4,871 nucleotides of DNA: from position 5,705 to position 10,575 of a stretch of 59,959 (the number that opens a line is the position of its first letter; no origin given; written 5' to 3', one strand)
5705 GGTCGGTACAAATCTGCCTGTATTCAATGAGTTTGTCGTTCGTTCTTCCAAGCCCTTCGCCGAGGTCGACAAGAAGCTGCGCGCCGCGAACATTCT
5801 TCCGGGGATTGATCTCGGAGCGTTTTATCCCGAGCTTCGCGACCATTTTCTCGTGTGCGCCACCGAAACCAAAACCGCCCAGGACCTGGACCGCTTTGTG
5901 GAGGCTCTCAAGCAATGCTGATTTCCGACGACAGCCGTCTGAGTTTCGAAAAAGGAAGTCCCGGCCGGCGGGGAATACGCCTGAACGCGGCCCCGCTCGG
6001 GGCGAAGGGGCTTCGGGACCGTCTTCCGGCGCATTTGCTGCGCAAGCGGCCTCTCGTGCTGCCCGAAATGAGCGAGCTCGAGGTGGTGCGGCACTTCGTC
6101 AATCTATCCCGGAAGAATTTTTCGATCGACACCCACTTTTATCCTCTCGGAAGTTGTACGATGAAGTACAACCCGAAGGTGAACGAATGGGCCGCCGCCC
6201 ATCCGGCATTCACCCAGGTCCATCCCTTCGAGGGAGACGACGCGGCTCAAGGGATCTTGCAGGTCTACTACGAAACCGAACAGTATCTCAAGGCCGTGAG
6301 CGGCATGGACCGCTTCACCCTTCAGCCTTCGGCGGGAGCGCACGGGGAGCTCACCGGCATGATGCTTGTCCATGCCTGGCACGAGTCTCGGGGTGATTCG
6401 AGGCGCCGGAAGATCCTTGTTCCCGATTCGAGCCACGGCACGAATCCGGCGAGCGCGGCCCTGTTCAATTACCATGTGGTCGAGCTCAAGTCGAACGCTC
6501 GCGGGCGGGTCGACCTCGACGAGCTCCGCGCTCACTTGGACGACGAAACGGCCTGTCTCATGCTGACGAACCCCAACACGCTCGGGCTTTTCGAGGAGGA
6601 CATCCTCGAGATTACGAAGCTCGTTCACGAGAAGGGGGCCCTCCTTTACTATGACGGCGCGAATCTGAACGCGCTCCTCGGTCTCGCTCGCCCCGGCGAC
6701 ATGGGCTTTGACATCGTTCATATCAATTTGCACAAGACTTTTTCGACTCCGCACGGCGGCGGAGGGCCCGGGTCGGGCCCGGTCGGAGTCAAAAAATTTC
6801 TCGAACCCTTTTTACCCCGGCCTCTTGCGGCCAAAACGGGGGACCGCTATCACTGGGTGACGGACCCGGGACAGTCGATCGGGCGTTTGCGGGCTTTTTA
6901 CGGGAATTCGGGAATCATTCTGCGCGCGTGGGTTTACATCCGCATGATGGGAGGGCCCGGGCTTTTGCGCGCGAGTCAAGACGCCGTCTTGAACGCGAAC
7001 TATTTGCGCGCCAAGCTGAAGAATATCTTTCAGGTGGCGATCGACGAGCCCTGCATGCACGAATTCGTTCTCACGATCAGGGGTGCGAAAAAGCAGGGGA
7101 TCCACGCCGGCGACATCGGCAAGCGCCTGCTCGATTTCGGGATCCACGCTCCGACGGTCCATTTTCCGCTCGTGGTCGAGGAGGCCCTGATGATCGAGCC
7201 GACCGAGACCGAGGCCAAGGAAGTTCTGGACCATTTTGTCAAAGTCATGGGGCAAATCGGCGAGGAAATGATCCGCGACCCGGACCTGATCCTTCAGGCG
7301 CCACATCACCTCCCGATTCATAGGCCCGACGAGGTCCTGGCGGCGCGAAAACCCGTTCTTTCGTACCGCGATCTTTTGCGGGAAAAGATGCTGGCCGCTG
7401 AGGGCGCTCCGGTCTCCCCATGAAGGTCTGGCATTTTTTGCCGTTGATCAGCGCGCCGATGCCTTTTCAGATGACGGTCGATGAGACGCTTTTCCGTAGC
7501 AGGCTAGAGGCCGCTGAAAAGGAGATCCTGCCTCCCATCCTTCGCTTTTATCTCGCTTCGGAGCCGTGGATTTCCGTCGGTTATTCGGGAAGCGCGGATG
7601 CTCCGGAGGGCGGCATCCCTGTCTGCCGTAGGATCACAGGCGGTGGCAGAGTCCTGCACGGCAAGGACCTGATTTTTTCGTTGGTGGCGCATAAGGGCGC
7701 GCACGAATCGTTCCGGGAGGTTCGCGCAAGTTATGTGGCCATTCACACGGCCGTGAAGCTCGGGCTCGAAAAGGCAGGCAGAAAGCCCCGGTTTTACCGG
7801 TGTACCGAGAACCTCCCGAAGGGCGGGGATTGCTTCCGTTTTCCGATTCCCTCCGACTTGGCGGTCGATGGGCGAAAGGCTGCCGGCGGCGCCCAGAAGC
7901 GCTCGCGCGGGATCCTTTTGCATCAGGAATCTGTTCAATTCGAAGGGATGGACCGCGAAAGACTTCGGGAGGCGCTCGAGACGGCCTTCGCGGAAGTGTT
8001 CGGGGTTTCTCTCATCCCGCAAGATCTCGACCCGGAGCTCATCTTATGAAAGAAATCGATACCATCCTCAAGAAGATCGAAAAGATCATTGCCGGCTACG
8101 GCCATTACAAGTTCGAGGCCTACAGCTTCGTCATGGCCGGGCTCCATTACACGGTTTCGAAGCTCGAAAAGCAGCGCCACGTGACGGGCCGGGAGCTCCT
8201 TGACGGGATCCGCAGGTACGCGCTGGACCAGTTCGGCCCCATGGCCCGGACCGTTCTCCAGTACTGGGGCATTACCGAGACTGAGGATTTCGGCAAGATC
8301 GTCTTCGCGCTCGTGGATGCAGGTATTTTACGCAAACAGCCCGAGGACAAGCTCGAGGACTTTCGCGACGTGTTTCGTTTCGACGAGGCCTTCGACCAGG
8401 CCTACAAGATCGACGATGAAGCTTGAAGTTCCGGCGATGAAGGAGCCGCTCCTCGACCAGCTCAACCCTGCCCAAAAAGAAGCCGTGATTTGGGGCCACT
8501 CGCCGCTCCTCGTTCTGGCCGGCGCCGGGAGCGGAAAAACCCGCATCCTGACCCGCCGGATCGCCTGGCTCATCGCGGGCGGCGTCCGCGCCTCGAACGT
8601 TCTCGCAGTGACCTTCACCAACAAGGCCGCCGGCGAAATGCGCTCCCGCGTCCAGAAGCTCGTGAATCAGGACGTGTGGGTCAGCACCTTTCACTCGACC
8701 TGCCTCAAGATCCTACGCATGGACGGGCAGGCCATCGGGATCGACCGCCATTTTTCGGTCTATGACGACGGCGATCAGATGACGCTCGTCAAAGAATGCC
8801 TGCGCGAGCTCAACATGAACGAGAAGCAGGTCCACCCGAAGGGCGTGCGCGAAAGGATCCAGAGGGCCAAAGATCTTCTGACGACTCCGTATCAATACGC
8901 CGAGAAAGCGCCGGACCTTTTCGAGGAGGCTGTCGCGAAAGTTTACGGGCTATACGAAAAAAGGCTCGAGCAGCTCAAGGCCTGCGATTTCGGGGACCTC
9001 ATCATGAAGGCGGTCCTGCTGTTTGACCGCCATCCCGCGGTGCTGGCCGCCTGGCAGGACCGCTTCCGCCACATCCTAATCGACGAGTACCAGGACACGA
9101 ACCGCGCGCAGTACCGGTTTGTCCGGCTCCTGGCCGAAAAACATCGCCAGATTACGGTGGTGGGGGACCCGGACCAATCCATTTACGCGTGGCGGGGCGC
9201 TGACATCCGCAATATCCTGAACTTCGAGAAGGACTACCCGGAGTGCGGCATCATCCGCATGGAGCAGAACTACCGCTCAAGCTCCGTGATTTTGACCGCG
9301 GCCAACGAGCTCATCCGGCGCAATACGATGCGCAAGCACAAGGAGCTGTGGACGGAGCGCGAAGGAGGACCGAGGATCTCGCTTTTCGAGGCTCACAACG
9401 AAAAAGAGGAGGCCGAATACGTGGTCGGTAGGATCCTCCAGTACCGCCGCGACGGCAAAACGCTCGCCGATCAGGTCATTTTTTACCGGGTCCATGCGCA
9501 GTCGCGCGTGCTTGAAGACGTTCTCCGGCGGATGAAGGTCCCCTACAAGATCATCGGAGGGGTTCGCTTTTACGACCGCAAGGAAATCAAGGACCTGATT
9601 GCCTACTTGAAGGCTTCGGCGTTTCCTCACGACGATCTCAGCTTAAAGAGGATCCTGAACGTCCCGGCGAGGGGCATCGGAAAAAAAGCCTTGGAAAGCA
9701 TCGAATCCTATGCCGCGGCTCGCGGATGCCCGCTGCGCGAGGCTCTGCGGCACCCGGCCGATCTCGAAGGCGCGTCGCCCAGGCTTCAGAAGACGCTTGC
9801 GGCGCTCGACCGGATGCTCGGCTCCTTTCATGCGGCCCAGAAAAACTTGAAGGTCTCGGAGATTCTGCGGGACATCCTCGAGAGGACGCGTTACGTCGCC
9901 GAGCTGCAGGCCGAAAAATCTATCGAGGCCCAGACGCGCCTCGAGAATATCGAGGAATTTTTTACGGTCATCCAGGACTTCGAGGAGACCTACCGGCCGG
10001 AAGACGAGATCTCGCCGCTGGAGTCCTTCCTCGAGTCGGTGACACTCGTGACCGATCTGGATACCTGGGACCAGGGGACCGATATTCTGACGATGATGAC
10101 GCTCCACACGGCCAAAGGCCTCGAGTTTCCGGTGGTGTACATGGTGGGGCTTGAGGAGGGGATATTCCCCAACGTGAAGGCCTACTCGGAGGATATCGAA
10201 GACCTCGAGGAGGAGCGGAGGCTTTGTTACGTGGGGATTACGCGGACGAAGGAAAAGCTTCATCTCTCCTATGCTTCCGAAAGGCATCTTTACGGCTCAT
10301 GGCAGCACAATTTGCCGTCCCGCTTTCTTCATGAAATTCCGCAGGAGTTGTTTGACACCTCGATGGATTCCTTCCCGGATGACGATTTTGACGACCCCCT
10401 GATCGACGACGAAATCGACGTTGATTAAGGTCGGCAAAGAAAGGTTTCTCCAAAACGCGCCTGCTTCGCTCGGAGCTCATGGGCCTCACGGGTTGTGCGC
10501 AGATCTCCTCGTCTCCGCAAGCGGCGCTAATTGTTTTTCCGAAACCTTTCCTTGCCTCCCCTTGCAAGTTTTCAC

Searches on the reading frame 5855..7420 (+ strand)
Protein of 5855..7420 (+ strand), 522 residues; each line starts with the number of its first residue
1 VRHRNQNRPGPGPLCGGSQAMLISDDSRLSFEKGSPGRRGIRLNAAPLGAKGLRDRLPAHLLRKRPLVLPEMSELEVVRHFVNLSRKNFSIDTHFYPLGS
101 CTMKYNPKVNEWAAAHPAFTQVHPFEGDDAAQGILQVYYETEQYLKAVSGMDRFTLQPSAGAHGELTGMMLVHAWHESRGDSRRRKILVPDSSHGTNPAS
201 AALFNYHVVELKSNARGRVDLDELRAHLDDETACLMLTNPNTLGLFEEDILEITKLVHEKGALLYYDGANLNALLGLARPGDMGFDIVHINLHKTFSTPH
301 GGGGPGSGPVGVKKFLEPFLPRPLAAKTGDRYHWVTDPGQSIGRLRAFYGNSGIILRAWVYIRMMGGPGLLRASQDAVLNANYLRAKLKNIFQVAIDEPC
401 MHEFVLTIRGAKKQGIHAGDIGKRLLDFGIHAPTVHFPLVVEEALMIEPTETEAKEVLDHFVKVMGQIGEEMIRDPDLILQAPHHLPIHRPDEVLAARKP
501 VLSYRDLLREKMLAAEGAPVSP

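Call 36: search_protein_families(library=pfam, proteins=[window:5855-7420:+], max_evalue=0.001)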
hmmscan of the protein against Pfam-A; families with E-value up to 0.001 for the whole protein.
window:5855-7420:+ (522 aa): 3 families
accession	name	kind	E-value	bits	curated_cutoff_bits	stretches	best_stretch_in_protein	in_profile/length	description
PF21478.3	GcvP2_C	-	2.4e-27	95.7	27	1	373-472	1-102/122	Glycine dehydrogenase, C-terminal domain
PF00266.25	Aminotran_5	-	2.7e-08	33.6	21.5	1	183-301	87-207/371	Aminotransferase class-V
PF02347.22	GDC-P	-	4.1e-08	33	26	1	55-321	29-284/429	Glycine cleavage system P-protein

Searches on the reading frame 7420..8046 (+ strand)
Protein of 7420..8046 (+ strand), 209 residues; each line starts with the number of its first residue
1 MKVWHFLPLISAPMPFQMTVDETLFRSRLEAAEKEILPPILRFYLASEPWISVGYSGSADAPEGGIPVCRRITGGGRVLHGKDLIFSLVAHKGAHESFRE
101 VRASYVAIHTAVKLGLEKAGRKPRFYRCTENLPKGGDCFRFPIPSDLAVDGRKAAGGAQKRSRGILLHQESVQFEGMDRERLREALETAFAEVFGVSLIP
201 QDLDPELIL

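Call 36: search_protein_families(library=pfam, proteins=[window:7420-8046:+], max_evalue=0.001)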
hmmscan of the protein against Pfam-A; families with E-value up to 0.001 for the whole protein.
window:7420-8046:+ (209 aa): 2 families
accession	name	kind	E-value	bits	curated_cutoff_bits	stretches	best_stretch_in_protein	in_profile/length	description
PF21948.1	LplA-B_cat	-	6.5e-16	59.3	27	1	16-186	4-157/200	Lipoyl protein ligase A/B catalytic domain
PF03099.24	BPL_LplA_LipB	-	9.5e-07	29.2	21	1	58-172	18-128/133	Biotin/lipoate A/B protein ligase family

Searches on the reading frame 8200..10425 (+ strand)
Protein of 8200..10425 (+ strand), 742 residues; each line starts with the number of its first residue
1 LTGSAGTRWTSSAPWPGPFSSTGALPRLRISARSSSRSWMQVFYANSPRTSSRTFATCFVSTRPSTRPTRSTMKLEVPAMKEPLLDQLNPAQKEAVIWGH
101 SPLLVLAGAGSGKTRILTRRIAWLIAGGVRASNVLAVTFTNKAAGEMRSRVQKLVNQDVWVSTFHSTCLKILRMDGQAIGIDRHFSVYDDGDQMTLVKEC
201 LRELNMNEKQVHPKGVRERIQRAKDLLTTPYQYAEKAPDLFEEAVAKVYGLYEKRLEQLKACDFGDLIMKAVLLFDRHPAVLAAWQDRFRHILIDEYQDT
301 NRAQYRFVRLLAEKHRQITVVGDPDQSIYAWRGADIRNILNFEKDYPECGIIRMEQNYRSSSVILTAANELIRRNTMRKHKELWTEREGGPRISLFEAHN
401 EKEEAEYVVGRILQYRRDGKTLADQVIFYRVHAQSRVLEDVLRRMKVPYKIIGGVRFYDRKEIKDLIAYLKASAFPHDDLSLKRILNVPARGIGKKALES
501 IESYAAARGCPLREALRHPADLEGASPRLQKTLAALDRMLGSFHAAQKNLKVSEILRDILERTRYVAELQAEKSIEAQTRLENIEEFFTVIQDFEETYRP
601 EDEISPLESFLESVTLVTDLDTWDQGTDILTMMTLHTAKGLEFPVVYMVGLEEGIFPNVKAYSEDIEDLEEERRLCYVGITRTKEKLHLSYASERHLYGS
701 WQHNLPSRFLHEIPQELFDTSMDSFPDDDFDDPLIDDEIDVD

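Call 36: search_protein_families(library=pfam, proteins=[window:8200-10425:+], max_evalue=0.001)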
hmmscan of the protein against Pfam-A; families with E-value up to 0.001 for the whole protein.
window:8200-10425:+ (742 aa): 6 families
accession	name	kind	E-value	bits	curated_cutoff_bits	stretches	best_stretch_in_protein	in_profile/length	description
PF00580.27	UvrD-helicase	-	1.4e-89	300.9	23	1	88-347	1-271/271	UvrD/REP helicase N-terminal domain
PF13361.12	UvrD_C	-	1.2e-69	235.9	25.6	1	352-693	1-349/350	UvrD-like helicase C-terminal domain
PF13245.12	AAA_19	-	1.2e-22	81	25.1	1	92-330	1-132/134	AAA domain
PF13538.12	UvrD_C_2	-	6.3e-08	32.8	27.4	1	632-689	4-51/52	UvrD-like helicase C-terminal domain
PF01443.25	Viral_helicase1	-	4.6e-07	30.3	21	0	628-689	178-226/228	Viral superfamily 1 RNA helicase core domain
PF13604.12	AAA_30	-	2.2e-06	28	27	0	87-151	1-66/191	AAA domain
